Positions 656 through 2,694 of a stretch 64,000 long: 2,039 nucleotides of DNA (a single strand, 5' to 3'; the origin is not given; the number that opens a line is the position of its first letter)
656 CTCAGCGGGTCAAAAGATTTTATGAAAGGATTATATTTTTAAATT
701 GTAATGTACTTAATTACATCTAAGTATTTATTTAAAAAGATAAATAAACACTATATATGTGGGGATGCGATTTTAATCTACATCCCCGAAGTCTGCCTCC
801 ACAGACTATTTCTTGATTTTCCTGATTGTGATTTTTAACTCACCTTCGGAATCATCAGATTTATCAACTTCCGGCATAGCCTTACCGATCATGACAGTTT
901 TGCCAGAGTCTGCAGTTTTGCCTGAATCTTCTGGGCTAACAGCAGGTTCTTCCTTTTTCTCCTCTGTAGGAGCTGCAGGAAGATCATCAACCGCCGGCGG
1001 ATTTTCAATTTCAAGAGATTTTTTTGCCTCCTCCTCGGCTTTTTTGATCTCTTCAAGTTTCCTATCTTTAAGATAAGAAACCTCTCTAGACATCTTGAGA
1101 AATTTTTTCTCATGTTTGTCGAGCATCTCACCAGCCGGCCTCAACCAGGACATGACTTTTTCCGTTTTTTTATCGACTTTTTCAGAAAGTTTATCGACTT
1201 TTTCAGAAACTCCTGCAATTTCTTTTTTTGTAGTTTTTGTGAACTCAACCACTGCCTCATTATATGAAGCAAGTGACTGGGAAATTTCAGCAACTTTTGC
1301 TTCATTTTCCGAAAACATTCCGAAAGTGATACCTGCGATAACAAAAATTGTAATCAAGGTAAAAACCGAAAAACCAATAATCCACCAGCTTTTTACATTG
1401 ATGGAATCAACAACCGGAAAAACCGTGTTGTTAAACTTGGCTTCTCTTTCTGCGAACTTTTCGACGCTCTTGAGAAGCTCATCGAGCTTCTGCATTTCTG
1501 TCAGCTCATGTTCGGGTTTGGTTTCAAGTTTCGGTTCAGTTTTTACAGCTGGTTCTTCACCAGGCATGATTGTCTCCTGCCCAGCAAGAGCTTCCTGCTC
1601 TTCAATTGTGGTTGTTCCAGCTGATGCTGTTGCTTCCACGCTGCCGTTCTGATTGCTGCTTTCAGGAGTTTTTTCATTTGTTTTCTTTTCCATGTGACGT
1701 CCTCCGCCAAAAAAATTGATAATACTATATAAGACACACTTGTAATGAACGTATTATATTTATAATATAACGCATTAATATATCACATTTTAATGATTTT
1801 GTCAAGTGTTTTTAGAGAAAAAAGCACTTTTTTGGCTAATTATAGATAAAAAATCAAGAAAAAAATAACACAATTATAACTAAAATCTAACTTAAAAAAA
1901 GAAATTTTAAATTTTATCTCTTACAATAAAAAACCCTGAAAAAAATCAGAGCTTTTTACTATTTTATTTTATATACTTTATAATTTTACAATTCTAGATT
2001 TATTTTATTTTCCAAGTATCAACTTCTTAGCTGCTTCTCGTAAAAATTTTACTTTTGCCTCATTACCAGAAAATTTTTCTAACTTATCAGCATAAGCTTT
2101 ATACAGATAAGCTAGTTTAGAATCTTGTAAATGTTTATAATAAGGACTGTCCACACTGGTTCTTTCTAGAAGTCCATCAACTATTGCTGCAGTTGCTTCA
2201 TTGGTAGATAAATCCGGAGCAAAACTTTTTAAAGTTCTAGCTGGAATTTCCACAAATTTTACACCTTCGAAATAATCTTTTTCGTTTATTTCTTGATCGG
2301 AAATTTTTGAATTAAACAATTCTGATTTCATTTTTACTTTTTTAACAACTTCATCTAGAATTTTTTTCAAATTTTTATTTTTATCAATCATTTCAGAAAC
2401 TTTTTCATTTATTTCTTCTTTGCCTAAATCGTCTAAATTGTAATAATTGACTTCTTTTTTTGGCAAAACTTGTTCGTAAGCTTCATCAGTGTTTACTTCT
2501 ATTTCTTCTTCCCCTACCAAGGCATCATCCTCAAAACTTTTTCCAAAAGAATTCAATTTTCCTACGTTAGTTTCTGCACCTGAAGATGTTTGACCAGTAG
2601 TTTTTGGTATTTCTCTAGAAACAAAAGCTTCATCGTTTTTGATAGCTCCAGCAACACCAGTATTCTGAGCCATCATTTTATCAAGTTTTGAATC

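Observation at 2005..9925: Four-gene operon of unknown function dominated by a 2078-aa K/E-rich giant protein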

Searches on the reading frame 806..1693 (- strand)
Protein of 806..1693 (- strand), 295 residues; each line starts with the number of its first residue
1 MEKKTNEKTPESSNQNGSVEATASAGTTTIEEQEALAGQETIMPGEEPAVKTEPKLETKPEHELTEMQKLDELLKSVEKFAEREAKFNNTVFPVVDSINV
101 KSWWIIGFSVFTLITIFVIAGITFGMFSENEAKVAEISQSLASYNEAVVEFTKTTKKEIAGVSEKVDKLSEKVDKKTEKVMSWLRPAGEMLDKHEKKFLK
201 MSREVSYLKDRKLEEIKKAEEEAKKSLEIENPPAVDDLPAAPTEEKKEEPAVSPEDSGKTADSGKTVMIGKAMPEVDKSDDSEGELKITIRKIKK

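Call 9: search_protein_families(library=pfam, proteins=[window:806-1693:-], max_evalue=0.001)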
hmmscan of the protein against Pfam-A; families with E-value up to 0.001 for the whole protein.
window:806-1693:- (295 aa): 0 families

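Call 26: search_protein_families(library=phrogs, proteins=[window:806-1693:-], max_evalue=0.1)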
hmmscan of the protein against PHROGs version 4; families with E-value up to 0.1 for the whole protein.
window:806-1693:- (295 aa): 2 families
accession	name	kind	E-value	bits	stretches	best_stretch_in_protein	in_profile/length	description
phrog_18628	-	unknown function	0.0026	18.3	1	157-254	43-137/228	-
phrog_18008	-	unknown function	0.027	15.8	1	129-176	60-107/110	-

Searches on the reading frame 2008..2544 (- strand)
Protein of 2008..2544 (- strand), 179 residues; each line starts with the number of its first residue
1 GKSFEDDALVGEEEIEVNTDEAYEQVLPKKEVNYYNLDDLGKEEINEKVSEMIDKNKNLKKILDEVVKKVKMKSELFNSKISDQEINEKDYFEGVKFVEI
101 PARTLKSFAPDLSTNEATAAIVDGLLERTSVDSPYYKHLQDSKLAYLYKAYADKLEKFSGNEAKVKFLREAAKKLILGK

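Call 69: search_protein_families(library=pfam, proteins=[window:2008-2544:-], max_evalue=10)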
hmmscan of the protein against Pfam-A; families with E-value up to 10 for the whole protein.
seq(179 aa): 4 families
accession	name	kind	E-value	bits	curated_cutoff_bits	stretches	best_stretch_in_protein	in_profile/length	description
PF20030.5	bpMoxR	-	0.0052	16.3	27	1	62-141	102-176/205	MoxR domain in the MoxR-vWA-beta-propeller ternary systems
PF02169.21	LPP20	-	0.057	14.3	25.9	1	16-75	25-82/97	LPP20 lipoprotein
PF24617.1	POF1B_HlH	-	0.19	12.6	27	1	46-86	4-42/84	POF1B helix-loop-helix domain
PF18833.7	TPR_22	-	0.57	11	27.2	1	21-73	7-59/92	Tetratricopeptide repeat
